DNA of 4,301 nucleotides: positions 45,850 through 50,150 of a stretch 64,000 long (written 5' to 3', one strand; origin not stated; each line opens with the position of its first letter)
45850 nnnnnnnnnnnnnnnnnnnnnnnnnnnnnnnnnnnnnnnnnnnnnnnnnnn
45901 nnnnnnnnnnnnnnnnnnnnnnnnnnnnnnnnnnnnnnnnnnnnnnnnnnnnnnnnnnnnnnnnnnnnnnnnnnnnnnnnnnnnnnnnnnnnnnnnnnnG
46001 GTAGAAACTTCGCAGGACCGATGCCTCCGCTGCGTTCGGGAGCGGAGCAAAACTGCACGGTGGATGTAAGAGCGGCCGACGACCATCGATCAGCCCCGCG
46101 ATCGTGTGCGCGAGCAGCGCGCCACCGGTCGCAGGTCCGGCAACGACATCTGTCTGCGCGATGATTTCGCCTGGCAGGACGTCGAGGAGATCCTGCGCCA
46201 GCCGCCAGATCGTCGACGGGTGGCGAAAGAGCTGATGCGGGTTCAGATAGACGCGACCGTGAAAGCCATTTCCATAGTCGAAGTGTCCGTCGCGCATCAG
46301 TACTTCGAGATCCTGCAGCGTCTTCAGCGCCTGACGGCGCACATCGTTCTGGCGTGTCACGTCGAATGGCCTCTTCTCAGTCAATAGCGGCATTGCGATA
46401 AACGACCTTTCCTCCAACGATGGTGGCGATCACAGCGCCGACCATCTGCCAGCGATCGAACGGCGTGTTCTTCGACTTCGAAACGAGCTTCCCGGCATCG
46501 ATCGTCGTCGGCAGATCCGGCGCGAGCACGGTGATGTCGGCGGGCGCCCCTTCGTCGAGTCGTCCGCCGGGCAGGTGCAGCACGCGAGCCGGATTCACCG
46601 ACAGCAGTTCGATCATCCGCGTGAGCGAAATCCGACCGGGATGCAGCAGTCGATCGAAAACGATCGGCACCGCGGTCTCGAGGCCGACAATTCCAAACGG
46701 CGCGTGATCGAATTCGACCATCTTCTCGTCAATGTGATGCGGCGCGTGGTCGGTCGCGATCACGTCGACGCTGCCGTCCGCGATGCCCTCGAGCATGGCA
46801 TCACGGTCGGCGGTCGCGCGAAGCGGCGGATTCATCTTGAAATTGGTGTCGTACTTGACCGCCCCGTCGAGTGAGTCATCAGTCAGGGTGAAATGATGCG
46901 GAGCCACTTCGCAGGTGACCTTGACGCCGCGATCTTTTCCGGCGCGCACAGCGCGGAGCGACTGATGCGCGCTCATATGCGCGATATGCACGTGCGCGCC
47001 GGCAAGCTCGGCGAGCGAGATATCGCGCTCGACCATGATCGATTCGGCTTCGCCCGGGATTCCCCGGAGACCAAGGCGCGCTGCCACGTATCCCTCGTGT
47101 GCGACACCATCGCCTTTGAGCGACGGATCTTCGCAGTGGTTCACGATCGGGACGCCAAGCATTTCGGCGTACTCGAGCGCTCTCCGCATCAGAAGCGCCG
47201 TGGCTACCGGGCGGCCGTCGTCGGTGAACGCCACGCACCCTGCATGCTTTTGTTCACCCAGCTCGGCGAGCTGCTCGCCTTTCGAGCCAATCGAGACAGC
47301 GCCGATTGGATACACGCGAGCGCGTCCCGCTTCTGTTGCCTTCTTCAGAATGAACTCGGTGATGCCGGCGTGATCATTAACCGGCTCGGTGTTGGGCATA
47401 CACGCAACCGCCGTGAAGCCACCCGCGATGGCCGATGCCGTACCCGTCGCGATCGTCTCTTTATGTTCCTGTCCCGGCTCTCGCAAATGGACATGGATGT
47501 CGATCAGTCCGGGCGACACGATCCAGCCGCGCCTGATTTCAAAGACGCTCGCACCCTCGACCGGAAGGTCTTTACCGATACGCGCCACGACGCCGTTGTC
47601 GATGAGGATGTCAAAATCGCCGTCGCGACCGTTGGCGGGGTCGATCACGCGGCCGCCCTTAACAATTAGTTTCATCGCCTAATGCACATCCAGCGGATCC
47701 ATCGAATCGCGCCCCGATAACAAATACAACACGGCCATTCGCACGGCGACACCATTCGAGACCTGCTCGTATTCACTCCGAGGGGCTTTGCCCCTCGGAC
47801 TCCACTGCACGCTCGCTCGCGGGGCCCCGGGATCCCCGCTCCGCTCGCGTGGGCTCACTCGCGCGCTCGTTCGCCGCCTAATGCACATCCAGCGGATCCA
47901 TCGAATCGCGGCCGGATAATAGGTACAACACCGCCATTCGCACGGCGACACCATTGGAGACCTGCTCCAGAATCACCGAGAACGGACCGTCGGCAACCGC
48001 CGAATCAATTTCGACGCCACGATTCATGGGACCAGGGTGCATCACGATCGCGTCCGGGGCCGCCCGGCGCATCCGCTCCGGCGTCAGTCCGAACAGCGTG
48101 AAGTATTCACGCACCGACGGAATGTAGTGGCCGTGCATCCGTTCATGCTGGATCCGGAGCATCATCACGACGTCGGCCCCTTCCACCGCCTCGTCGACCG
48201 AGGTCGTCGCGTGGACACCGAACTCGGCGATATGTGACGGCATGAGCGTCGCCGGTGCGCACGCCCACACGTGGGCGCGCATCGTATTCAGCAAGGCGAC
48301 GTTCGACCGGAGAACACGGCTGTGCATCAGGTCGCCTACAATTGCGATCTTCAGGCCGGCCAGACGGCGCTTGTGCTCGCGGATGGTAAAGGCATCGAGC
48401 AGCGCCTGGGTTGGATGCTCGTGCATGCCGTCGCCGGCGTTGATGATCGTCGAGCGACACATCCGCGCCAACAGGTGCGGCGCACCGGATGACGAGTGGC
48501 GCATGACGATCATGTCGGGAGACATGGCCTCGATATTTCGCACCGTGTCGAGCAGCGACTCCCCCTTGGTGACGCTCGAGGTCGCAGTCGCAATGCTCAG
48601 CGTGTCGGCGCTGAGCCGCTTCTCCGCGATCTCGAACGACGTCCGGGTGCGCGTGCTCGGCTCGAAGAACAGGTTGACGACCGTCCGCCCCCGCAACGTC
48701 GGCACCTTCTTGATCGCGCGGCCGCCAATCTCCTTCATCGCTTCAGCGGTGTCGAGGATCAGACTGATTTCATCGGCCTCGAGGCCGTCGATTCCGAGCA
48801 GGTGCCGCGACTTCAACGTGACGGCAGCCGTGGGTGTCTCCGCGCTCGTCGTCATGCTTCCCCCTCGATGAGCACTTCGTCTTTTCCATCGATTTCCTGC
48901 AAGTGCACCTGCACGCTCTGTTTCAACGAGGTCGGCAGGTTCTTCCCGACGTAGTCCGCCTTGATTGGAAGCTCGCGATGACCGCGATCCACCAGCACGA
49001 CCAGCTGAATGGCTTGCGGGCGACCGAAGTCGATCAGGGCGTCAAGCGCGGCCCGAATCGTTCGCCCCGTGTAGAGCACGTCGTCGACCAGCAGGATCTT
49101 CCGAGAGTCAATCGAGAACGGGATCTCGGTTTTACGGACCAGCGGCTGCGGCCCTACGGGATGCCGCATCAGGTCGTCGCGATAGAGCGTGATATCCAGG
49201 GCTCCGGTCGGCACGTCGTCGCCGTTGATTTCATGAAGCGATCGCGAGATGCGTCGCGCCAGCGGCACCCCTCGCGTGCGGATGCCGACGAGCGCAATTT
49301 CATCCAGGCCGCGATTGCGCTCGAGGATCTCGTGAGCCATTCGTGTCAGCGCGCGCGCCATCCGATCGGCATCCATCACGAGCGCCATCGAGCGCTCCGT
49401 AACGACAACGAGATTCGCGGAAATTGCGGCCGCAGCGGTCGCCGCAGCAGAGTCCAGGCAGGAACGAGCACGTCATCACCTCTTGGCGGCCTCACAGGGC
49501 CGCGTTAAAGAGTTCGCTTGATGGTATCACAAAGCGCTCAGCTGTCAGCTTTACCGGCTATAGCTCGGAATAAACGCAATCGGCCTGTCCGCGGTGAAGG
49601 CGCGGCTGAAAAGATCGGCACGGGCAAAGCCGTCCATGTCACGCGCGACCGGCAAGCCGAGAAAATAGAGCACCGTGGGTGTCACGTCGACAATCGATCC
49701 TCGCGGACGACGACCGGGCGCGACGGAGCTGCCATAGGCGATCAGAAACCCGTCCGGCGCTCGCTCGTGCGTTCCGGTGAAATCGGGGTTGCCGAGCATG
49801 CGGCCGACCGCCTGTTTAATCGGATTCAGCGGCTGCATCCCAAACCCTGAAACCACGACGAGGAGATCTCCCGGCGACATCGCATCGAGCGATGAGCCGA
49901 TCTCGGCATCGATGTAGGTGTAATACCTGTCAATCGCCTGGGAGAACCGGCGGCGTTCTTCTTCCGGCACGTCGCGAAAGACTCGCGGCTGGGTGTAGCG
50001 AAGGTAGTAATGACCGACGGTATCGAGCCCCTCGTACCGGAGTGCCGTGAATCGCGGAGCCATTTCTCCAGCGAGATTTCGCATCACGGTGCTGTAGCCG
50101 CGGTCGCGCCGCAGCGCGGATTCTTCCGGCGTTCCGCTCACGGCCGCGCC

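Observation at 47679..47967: Duplicated pyrB 3' end with seven differences, all synonymous, flanking a REP-like element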

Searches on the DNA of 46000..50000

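Call 6: search_rna_families(source=window, start=46000, end=50000, threshold=evalue, max_evalue=1)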
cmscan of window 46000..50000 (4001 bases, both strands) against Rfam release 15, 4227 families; matches with E-value up to 1: 1.
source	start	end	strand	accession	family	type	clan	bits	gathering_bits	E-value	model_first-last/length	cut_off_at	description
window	49460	49515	-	RF00515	PyrR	Cis-reg;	-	31.4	54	0.14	1-115/115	no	PyrR binding site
